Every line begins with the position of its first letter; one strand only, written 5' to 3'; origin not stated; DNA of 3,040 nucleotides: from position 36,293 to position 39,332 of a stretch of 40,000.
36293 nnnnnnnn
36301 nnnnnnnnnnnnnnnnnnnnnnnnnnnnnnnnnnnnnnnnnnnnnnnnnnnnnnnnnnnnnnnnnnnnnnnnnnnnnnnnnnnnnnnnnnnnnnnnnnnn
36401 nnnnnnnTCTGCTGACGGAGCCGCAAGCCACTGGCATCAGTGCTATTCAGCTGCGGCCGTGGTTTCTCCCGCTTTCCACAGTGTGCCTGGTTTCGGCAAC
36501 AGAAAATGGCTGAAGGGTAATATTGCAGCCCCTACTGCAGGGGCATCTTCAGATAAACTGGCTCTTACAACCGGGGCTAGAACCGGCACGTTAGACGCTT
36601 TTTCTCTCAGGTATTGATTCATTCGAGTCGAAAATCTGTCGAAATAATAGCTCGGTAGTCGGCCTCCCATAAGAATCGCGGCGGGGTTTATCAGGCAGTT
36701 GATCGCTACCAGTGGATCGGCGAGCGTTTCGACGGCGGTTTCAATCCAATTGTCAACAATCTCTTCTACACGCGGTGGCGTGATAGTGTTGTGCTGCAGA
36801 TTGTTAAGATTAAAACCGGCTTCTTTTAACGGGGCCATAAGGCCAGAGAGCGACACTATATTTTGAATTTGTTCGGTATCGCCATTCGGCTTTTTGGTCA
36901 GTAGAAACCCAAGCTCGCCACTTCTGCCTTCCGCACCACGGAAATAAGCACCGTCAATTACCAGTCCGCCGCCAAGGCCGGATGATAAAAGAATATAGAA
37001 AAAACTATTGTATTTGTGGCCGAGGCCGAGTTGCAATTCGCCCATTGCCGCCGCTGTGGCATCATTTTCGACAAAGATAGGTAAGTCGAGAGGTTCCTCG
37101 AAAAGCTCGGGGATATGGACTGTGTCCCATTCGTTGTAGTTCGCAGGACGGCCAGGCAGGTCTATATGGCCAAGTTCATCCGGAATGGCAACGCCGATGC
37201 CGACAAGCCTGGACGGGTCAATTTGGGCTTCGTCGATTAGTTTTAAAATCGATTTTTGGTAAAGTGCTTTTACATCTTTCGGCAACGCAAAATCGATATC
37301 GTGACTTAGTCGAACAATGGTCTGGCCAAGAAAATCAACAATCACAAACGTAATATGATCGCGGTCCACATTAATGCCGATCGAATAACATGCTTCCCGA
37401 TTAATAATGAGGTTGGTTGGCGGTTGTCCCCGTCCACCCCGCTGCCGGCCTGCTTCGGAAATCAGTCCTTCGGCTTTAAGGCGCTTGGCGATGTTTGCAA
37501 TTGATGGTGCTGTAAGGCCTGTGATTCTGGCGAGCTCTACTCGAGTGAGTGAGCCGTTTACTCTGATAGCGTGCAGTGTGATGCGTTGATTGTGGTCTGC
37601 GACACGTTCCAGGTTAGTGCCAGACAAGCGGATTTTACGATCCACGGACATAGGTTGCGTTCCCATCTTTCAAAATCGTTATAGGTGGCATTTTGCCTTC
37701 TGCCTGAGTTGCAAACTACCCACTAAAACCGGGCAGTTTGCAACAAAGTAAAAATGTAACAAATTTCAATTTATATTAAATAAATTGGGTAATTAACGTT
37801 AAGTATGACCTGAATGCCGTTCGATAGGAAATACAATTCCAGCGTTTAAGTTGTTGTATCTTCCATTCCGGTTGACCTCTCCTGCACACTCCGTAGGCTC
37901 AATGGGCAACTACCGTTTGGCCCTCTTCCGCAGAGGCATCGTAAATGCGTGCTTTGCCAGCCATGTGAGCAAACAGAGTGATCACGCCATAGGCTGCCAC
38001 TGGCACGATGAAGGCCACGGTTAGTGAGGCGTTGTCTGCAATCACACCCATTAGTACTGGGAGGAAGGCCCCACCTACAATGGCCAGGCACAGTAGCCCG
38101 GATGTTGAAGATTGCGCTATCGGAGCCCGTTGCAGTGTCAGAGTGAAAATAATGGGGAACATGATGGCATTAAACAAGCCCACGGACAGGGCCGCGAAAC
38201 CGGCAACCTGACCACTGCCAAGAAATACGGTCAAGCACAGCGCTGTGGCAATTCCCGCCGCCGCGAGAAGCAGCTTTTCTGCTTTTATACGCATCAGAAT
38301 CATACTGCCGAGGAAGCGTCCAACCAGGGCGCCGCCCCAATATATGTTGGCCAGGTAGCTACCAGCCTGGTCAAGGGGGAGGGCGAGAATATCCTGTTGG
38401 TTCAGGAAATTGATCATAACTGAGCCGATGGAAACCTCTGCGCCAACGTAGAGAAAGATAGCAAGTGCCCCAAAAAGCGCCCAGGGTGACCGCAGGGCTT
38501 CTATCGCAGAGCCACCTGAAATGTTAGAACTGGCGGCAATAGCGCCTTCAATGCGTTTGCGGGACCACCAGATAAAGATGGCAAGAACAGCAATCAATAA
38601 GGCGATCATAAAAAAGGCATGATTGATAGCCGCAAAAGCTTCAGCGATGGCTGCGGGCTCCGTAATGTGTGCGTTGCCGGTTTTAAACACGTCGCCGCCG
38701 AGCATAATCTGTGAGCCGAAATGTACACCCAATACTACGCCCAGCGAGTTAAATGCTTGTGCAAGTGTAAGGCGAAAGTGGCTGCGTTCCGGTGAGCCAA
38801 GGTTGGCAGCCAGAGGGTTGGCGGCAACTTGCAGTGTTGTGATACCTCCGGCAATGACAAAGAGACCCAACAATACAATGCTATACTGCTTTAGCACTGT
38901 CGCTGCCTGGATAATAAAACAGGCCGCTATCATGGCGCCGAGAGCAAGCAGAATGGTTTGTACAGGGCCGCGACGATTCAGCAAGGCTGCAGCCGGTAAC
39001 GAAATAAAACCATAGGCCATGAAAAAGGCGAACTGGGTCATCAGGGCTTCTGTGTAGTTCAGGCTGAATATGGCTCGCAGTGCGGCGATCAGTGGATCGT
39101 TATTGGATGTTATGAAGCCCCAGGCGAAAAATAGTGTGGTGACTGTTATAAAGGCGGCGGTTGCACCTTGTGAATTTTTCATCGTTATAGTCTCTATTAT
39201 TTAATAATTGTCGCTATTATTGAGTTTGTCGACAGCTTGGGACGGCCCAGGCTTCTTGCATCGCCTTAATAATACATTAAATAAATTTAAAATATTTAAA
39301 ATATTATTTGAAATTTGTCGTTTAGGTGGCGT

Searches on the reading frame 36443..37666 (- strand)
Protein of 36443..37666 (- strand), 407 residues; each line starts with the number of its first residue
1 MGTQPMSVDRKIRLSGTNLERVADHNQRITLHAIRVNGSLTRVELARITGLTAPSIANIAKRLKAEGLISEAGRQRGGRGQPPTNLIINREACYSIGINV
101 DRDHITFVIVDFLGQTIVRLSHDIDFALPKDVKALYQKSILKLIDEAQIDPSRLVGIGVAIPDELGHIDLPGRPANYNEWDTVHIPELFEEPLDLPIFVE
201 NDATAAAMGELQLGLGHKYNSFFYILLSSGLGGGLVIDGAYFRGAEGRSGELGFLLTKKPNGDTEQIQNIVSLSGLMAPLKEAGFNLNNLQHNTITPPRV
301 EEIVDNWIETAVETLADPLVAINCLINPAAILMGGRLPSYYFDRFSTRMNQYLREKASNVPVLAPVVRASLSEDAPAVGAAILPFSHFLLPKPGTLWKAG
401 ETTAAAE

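Call 40: search_protein_families(library=pfam, proteins=[window:36443-37666:-])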
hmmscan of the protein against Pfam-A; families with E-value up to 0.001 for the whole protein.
window:36443-37666:- (407 aa): 4 families
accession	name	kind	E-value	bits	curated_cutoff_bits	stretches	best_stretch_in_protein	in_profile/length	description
PF00480.26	ROK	-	4.2e-29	102.4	22.9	1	96-383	2-290/294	ROK family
PF12802.13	MarR_2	-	4.7e-07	30.3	27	1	27-79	7-60/61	MarR family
PF13412.12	HTH_24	-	9.3e-06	25.6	21.9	1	26-69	4-47/48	Winged helix-turn-helix DNA-binding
PF13545.12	HTH_Crp_2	-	3.8e-05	24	27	1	35-74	18-57/70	Crp-like helix-turn-helix domain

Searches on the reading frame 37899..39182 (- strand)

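Call 40: search_protein_families(library=pfam, proteins=[window:37899-39182:-])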
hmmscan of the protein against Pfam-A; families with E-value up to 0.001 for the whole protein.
window:37899-39182:- (427 aa): 1 family
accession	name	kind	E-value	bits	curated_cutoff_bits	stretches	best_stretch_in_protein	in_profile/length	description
PF07690.21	MFS_1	-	1.6e-14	54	33.4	1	18-363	5-334/347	Major Facilitator Superfamily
